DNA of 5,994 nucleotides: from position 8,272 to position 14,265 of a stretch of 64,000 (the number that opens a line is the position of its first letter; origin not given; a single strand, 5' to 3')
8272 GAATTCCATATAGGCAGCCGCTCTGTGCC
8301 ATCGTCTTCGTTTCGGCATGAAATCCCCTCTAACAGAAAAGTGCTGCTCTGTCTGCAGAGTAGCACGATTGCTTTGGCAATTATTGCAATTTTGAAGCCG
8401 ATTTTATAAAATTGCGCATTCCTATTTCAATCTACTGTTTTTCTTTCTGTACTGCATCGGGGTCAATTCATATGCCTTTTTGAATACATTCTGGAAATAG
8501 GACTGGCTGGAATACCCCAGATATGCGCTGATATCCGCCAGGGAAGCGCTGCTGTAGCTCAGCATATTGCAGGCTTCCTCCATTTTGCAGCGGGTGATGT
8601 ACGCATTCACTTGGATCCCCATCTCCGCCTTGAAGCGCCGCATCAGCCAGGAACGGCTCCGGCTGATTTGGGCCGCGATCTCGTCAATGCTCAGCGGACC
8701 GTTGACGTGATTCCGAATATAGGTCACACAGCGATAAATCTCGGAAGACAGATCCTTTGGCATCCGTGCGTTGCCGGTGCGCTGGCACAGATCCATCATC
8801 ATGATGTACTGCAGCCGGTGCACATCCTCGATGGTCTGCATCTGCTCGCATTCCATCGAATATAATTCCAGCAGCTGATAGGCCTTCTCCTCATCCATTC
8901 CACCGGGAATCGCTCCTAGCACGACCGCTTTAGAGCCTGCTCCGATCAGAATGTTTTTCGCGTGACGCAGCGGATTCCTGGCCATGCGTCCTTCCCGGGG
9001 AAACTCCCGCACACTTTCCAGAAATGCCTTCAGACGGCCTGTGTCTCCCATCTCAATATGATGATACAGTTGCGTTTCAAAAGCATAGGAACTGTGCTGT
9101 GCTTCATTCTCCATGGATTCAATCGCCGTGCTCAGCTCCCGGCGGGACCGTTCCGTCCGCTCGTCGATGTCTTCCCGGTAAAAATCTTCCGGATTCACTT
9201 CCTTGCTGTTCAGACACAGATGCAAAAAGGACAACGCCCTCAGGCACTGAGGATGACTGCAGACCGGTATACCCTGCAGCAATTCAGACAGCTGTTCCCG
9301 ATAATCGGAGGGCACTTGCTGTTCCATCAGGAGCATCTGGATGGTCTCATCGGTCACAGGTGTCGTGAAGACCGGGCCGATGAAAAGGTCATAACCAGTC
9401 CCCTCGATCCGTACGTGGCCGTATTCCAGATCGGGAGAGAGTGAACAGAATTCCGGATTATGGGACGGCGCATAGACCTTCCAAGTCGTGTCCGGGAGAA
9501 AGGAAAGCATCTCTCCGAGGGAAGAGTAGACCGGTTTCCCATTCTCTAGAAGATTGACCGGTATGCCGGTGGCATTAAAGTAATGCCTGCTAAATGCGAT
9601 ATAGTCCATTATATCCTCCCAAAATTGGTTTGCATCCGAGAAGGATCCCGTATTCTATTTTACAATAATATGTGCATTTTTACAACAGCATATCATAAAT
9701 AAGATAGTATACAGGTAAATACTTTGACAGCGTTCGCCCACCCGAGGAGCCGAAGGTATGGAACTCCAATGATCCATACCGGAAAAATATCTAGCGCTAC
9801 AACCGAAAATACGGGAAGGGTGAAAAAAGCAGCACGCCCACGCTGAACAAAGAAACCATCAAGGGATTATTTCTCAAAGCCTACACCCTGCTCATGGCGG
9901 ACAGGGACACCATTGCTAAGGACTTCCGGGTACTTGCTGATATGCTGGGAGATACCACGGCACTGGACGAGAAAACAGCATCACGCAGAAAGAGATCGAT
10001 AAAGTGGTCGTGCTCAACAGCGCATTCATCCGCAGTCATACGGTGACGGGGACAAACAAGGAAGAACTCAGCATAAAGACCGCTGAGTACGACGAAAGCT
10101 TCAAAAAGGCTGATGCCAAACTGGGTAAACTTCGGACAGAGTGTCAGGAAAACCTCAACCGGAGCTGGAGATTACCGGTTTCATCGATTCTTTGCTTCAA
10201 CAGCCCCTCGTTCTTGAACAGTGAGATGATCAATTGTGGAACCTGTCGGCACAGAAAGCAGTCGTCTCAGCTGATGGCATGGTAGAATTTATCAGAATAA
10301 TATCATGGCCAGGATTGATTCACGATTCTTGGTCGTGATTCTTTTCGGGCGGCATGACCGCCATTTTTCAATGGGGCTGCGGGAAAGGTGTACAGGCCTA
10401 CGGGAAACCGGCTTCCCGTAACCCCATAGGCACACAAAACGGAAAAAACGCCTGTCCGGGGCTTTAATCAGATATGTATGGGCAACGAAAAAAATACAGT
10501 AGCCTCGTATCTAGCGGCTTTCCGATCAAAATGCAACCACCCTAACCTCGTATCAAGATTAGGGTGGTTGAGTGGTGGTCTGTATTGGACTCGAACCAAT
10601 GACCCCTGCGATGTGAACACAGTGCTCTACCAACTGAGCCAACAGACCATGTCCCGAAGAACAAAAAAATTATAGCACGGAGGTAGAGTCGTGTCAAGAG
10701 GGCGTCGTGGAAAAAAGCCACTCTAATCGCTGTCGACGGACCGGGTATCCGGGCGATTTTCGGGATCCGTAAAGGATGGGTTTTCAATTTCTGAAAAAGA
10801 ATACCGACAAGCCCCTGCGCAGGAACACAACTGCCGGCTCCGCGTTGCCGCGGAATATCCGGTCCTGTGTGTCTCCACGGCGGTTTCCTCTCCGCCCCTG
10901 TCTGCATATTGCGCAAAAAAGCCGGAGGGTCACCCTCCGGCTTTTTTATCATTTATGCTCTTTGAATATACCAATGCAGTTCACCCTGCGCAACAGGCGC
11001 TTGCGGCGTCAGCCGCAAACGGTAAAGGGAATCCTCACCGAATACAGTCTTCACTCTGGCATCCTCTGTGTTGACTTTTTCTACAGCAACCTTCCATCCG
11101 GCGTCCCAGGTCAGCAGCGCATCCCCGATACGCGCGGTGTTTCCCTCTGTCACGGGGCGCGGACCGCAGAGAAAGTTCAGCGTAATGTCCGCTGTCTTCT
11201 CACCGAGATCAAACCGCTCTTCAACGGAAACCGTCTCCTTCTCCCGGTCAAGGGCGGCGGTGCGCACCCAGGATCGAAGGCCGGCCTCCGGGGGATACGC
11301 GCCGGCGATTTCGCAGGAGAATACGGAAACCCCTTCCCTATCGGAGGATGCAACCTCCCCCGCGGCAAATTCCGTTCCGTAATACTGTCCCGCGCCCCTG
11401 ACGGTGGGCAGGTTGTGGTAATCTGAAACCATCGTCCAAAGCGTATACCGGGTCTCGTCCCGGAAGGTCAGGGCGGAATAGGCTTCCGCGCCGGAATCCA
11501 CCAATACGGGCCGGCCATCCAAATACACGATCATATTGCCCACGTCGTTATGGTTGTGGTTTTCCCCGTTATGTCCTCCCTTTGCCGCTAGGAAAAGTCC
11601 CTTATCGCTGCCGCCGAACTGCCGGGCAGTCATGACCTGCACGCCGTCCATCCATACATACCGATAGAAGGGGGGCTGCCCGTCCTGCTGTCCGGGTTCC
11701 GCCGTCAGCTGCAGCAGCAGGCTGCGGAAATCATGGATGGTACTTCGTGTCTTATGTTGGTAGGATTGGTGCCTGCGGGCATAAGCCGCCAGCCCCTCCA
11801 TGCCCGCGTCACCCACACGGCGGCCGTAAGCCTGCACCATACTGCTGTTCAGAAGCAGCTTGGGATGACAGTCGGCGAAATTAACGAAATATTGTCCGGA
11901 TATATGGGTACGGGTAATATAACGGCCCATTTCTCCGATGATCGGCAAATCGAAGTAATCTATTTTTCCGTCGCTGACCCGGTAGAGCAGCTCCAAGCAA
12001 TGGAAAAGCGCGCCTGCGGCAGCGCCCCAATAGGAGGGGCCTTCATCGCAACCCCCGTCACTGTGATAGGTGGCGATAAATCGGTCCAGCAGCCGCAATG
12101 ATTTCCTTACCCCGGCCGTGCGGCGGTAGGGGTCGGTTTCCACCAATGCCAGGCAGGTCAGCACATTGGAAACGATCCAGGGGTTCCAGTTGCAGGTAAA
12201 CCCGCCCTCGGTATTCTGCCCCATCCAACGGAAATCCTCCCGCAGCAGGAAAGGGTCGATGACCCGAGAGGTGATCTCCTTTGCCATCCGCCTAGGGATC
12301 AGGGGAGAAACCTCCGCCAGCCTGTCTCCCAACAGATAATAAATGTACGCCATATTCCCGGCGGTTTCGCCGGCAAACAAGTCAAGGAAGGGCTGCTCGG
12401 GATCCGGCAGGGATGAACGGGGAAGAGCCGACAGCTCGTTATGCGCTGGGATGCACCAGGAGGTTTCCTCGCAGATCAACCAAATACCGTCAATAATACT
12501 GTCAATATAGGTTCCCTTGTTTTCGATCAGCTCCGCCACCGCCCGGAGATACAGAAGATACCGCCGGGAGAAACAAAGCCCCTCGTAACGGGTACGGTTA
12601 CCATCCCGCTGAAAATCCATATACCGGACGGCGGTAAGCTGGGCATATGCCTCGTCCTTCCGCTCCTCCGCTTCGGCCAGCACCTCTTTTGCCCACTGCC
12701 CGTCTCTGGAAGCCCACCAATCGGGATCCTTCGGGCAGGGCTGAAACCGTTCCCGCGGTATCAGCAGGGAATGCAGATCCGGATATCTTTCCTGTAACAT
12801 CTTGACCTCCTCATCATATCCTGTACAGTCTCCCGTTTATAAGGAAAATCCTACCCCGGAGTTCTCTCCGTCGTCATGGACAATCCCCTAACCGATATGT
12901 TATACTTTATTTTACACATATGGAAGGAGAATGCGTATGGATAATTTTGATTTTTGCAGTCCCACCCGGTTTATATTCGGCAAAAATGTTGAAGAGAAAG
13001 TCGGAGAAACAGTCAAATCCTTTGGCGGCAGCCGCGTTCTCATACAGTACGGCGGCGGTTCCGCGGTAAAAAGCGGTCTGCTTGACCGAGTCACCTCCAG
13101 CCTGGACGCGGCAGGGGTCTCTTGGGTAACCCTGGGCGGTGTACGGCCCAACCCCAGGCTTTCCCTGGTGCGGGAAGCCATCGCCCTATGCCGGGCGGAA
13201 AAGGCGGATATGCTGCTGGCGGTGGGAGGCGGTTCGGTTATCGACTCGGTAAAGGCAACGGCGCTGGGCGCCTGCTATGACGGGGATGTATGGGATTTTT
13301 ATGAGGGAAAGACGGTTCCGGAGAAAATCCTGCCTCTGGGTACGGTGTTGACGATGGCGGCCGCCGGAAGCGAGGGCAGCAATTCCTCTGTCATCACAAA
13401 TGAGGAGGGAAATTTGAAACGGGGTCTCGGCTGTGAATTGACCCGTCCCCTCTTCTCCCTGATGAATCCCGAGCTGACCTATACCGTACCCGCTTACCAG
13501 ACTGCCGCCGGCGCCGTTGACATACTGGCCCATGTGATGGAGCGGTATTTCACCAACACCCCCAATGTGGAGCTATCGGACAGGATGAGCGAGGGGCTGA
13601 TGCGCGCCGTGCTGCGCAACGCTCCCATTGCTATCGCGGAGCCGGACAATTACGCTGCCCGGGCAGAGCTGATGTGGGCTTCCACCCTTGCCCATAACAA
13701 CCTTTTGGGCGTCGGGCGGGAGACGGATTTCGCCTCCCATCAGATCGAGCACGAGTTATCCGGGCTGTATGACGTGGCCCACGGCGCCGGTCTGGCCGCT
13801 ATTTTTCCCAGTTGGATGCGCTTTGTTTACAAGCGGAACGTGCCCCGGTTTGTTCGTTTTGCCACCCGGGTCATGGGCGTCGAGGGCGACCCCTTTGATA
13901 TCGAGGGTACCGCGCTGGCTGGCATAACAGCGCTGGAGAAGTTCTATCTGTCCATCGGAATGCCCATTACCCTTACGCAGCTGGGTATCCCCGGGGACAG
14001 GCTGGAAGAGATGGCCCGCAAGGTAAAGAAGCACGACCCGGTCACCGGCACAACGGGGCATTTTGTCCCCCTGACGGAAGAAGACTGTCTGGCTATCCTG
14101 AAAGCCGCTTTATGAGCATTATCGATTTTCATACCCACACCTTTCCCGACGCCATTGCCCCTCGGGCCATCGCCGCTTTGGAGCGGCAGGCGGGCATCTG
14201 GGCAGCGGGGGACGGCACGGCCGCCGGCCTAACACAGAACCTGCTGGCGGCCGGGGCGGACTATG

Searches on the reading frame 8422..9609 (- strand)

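Call 40: search_protein_families(library=pfam, proteins=[window:8422-9609:-], max_evalue=0.000001)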
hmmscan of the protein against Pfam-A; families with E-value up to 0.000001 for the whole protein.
window:8422-9609:- (395 aa): 2 families
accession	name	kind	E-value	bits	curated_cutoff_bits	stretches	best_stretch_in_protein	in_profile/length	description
PF12833.13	HTH_18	-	9.2e-20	71.2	33.6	1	311-389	1-79/80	Helix-turn-helix domain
PF00165.29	HTH_AraC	-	9.8e-15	54.7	26.6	1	355-389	9-42/42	Bacterial regulatory helix-turn-helix proteins, AraC family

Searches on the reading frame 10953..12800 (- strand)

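Call 40: search_protein_families(library=pfam, proteins=[window:10953-12800:-], max_evalue=0.000001)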
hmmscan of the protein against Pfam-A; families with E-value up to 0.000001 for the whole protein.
window:10953-12800:- (615 aa): 1 family
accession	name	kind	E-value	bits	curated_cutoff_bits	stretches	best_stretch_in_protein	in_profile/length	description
PF07940.18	Hepar_II_III_C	-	1.7e-07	31.5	24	1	404-579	24-200/237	Heparinase II/III-like, C-terminal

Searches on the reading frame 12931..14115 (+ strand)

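Call 40: search_protein_families(library=pfam, proteins=[window:12931-14115:+], max_evalue=0.000001)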
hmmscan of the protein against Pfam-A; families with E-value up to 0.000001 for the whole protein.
window:12931-14115:+ (394 aa): 3 families
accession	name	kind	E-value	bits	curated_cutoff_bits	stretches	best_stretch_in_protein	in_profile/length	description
PF00465.25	Fe-ADH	-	4.9e-43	147.1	31.3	1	11-180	1-168/168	Iron-containing alcohol dehydrogenase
PF25137.1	ADH_Fe_C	-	6.6e-36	124.3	27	1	191-394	1-194/194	Fe-containing alcohol dehydrogenase family, C-terminal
PF13685.12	Fe-ADH_2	-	1.4e-09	38.6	28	1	16-111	2-94/149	Iron-containing alcohol dehydrogenase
